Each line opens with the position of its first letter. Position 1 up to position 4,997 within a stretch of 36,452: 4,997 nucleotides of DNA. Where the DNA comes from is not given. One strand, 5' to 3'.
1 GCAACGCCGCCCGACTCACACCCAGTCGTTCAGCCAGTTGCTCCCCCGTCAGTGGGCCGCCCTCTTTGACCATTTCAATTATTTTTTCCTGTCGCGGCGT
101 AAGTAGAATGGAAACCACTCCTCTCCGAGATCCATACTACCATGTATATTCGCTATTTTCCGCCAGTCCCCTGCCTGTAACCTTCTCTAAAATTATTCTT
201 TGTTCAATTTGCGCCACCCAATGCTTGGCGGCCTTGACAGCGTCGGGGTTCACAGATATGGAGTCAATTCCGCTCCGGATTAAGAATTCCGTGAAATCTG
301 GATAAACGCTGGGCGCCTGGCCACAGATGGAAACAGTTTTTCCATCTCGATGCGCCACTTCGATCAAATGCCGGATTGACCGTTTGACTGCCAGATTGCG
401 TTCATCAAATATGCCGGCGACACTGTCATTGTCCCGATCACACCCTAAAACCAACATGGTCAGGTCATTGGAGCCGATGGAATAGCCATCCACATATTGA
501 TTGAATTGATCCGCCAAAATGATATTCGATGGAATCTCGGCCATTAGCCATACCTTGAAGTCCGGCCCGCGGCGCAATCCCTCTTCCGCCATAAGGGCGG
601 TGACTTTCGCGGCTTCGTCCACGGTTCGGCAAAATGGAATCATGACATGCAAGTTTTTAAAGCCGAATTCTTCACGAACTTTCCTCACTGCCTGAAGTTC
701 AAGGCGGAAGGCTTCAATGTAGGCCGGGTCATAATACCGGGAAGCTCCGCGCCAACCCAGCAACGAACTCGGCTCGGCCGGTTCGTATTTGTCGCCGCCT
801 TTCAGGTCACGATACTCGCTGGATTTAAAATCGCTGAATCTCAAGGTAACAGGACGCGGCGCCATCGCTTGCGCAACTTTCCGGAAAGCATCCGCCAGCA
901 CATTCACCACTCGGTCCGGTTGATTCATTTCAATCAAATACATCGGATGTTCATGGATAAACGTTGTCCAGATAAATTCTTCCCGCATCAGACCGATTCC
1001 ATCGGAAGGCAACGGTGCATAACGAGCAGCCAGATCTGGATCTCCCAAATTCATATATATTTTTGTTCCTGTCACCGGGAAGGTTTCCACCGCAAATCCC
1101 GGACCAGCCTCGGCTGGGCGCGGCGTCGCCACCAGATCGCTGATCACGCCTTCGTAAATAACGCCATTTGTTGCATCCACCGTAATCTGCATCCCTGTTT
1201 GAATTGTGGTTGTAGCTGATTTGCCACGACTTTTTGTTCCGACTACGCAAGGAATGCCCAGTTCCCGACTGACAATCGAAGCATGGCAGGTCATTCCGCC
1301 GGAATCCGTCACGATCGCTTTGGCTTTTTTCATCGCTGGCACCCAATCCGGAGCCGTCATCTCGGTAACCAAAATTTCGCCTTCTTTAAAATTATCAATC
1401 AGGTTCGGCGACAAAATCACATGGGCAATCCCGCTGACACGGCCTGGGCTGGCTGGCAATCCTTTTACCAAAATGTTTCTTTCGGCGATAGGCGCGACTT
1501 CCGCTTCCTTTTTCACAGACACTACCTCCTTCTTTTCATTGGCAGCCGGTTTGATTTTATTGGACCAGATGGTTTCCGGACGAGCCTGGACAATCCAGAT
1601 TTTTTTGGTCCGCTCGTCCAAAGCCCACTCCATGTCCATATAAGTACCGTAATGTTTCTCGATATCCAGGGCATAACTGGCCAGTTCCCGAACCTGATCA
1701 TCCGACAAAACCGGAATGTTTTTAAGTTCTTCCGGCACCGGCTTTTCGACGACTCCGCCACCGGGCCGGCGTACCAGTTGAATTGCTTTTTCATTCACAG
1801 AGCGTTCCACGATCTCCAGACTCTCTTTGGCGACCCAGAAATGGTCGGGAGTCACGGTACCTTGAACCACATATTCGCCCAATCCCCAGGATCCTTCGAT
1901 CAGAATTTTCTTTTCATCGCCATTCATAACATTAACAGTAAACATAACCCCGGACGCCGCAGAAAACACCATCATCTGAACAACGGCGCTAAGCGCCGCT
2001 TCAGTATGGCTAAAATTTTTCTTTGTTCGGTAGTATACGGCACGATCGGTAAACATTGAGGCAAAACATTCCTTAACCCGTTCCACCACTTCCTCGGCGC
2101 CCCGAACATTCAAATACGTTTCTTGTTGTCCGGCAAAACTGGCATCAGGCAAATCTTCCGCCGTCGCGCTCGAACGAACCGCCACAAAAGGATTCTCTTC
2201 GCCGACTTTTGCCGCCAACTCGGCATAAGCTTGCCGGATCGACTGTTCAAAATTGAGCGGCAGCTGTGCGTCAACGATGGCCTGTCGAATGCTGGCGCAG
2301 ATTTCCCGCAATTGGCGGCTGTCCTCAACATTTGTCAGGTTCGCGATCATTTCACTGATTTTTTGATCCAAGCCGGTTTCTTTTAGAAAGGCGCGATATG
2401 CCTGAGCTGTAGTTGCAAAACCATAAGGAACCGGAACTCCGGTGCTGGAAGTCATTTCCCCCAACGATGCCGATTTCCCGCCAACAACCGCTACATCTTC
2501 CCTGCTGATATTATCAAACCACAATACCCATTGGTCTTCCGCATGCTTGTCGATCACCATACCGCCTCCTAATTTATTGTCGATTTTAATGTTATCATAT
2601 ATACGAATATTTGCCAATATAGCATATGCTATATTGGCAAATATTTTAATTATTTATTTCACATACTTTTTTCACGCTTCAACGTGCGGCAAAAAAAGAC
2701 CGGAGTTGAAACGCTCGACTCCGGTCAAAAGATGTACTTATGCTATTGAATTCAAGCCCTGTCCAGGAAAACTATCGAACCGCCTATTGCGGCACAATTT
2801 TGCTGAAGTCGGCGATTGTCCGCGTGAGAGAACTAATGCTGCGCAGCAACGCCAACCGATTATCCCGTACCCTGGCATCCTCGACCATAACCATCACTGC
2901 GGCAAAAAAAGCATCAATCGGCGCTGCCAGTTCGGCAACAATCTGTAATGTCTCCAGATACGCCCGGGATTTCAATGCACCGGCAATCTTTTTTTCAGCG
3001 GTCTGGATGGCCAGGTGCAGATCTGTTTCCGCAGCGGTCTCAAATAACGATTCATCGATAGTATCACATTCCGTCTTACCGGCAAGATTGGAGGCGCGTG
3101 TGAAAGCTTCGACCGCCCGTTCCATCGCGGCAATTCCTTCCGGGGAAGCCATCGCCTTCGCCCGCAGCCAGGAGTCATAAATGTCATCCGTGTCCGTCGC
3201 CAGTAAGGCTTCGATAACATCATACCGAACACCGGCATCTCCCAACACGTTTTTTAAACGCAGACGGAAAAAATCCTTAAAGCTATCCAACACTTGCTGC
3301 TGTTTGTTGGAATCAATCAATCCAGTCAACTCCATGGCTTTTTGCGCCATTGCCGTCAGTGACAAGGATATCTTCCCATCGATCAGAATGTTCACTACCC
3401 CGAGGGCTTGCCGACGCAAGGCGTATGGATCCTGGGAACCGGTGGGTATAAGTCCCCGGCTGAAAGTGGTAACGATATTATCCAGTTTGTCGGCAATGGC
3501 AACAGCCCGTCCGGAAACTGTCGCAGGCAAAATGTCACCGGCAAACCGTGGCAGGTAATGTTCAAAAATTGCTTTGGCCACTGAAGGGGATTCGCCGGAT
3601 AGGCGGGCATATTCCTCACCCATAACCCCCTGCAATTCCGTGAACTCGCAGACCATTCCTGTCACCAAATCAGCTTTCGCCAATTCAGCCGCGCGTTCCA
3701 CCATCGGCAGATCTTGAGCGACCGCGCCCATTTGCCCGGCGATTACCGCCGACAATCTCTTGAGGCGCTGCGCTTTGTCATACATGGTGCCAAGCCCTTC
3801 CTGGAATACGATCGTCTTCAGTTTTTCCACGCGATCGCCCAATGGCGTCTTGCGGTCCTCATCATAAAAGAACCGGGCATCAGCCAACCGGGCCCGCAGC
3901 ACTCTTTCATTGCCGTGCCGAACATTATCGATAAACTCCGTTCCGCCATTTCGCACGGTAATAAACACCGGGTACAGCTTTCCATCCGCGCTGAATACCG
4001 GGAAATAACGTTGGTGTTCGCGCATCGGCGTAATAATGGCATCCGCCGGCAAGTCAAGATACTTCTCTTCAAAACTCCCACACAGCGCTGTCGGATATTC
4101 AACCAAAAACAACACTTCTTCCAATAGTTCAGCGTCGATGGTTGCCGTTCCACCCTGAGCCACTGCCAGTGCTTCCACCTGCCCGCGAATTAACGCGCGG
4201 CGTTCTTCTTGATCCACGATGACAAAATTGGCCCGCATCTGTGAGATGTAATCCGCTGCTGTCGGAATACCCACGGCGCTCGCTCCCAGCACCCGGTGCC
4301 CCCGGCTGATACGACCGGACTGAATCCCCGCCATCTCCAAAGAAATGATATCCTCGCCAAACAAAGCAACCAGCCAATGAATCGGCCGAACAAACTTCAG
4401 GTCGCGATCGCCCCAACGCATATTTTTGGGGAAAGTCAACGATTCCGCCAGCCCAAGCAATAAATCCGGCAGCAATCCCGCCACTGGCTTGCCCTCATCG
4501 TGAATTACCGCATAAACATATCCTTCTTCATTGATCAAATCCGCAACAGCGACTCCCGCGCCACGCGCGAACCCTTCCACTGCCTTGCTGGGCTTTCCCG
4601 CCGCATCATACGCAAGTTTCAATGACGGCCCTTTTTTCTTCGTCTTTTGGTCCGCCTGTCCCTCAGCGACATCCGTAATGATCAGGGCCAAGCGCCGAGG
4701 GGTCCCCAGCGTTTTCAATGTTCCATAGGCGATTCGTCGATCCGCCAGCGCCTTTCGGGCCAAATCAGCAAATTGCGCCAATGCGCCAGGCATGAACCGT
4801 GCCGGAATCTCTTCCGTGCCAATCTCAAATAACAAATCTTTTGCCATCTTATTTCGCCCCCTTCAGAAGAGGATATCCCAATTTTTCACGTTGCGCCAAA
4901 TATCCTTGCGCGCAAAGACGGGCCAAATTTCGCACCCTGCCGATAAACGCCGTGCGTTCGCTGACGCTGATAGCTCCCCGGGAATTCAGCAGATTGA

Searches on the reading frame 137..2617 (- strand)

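Call 10: search_protein_families(library=pfam, proteins=[window:137-2617:-], max_evalue=0.00001)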
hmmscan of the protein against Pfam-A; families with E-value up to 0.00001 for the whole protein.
window:137-2617:- (826 aa): 3 families
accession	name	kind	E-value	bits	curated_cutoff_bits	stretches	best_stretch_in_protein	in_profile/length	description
PF01326.24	PPDK_N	-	3.5e-125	418.1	27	1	43-362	2-323/328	Pyruvate phosphate dikinase, AMP/ATP-binding domain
PF02896.24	PEP-utilizers_C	-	1.3e-67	228.5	22.8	1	512-805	14-292/293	PEP-utilising enzyme, PEP-binding domain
PF00391.29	PEP-utilizers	-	1.3e-26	92.5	23.1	1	410-485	1-72/72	PEP-utilising enzyme, mobile domain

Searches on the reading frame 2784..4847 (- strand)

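Call 10: search_protein_families(library=pfam, proteins=[window:2784-4847:-], max_evalue=0.00001)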
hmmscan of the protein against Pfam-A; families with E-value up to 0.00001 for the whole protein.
window:2784-4847:- (687 aa): 2 families
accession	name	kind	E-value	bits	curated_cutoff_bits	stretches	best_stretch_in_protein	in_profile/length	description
PF02092.22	tRNA_synt_2f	-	6.5e-213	708.9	29.2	1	5-549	1-535/536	Glycyl-tRNA synthetase beta subunit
PF05746.21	DALR_1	-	2.7e-08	34.3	22.3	1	581-674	4-101/117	DALR anticodon binding domain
